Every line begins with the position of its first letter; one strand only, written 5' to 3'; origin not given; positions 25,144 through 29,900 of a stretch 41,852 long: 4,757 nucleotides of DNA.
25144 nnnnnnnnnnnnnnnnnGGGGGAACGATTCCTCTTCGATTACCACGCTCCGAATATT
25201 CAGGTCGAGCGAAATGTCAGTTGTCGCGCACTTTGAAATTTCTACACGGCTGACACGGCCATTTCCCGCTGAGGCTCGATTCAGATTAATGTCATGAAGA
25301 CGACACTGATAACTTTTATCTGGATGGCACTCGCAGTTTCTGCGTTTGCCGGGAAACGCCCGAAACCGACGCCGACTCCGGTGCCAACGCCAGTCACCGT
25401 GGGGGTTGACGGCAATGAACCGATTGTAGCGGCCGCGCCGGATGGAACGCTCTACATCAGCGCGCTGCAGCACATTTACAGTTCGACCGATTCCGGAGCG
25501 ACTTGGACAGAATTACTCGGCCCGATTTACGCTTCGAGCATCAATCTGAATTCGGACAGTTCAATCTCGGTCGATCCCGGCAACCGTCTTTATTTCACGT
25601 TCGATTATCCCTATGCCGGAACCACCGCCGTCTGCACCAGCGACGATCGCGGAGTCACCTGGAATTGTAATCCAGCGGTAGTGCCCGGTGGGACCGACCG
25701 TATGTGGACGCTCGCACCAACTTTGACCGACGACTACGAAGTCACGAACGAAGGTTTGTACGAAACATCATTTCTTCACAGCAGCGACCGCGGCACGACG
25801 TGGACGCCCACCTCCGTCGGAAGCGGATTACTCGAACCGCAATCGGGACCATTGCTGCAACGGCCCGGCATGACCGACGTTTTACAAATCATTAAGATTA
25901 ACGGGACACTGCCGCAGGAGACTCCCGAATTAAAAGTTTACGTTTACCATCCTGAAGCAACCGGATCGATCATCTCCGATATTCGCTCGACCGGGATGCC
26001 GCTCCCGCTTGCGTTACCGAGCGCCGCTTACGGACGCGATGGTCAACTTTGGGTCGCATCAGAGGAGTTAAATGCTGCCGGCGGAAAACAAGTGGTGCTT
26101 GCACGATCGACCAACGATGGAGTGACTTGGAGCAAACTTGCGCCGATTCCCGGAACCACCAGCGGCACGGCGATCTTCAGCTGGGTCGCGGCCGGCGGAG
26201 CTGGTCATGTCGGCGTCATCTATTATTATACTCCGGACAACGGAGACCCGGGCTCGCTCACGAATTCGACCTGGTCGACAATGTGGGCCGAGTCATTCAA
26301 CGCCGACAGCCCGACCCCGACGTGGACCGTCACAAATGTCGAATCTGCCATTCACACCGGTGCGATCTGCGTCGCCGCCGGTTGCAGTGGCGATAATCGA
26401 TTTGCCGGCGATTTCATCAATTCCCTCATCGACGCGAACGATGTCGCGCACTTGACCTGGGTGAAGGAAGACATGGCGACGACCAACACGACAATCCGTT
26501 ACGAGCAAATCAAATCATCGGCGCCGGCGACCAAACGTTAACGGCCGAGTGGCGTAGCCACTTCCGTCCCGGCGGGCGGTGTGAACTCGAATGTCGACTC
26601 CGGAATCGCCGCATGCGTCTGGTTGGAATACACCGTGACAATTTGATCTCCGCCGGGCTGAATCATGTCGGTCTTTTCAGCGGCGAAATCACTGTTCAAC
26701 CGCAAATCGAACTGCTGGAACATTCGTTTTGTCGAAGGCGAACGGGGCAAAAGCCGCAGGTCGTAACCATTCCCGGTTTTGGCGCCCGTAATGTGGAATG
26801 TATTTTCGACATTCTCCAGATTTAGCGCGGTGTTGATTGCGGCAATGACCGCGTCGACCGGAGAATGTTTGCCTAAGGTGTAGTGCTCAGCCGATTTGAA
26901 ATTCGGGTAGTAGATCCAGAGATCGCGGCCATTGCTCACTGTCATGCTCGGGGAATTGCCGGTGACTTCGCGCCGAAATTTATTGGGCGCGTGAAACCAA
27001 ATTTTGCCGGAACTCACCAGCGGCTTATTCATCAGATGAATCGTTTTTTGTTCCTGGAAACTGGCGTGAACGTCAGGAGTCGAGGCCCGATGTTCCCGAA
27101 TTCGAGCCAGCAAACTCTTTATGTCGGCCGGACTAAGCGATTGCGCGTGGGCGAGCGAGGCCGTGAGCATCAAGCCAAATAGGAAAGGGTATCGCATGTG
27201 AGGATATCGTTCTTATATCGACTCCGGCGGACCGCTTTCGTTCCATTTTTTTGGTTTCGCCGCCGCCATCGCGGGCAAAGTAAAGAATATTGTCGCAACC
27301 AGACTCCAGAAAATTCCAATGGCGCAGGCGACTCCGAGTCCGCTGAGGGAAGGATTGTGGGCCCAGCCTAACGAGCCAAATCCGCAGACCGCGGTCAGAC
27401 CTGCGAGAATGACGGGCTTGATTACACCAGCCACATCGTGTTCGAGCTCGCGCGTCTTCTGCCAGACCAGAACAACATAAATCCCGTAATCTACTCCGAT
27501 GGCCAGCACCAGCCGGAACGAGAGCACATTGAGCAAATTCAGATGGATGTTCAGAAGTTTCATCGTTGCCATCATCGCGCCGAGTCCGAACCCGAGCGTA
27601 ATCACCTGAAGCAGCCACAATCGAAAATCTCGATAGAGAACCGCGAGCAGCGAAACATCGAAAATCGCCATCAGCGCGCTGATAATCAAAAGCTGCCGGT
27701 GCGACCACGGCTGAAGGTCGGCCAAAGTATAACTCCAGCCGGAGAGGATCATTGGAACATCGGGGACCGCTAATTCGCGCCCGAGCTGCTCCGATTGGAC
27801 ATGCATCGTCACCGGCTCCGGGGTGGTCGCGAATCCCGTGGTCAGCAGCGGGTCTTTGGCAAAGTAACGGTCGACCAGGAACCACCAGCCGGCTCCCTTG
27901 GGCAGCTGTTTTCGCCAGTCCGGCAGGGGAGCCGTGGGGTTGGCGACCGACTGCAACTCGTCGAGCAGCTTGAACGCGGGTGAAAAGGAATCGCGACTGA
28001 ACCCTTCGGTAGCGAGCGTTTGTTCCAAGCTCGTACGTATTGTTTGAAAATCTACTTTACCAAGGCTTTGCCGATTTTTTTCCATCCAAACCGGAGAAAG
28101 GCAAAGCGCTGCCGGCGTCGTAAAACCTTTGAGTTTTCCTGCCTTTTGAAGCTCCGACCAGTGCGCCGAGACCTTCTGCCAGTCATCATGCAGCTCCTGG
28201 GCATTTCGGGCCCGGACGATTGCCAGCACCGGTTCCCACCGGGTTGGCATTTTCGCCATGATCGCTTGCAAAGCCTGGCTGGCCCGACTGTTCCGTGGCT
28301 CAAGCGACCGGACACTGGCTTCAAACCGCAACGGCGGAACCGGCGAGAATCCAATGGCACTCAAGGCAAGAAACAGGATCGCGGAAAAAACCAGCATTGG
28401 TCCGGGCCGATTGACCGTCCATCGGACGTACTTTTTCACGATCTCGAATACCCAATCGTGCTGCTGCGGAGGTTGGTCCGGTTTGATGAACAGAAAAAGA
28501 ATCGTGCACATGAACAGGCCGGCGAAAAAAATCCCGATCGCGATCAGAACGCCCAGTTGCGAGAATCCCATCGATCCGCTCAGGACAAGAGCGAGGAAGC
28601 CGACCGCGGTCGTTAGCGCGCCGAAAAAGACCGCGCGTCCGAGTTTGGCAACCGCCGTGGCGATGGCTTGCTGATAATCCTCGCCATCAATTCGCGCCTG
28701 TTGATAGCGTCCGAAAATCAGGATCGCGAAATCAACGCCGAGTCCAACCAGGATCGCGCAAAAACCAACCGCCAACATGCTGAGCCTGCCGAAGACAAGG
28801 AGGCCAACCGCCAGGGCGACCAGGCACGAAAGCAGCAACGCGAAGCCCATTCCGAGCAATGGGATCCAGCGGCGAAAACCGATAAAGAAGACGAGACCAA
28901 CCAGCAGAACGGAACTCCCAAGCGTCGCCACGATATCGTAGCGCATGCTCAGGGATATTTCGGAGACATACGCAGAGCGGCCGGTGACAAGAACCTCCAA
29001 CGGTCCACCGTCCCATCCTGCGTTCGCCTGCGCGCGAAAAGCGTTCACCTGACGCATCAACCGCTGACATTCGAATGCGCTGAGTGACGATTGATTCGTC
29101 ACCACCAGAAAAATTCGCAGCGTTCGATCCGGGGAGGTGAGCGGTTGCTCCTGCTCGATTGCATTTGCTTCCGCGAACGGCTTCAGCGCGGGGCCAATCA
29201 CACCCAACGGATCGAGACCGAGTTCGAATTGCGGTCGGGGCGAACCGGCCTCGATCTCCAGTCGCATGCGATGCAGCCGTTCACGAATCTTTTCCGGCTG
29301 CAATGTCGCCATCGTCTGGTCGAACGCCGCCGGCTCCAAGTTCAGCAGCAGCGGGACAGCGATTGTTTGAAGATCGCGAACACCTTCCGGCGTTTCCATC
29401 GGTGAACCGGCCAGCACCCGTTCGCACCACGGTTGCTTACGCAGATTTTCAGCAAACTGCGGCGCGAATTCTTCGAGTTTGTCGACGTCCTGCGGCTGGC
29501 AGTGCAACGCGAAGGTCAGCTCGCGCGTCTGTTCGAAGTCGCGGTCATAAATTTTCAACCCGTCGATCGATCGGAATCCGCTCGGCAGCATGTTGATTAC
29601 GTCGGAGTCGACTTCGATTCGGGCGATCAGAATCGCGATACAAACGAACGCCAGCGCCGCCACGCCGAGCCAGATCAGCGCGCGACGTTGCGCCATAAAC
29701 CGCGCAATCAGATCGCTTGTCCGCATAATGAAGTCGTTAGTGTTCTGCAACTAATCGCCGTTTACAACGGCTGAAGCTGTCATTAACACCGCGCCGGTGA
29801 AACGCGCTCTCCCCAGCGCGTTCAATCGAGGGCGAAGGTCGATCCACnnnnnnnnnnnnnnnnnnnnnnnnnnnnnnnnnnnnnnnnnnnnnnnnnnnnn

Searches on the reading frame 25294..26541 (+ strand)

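Call 12: search_protein_families(library=pfam, proteins=[window:25294-26541:+], max_evalue=0.001)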
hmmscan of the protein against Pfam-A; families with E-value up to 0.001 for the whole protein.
window:25294-26541:+ (415 aa): 1 family
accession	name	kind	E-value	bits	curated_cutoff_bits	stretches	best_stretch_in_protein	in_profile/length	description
PF15902.12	Sortilin-Vps10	-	0.0007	18.9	33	0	113-187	3-73/446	Sortilin, neurotensin receptor 3,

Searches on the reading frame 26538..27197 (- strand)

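Call 12: search_protein_families(library=pfam, proteins=[window:26538-27197:-], max_evalue=0.001)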
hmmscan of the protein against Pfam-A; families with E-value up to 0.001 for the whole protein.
window:26538-27197:- (219 aa): 2 families
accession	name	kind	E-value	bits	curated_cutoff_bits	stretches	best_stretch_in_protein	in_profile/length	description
PF03548.22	LolA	-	4.9e-13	49.6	23.6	1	43-206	6-165/165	Outer membrane lipoprotein carrier protein LolA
PF09865.15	DUF2092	-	0.00015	21.6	21.2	0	180-212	174-207/212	Predicted periplasmic protein (DUF2092)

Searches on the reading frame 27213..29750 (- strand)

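Call 12: search_protein_families(library=pfam, proteins=[window:27213-29750:-], max_evalue=0.001)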
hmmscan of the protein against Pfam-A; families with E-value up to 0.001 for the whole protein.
window:27213-29750:- (845 aa): 2 families
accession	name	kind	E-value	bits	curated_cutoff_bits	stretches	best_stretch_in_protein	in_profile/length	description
PF03176.21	MMPL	-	2e-43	149.1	20.5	2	200-418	76-295/333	MMPL family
PF00873.25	ACR_tran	-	1.9e-05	23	28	1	274-424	865-1014/1021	AcrB/AcrD/AcrF family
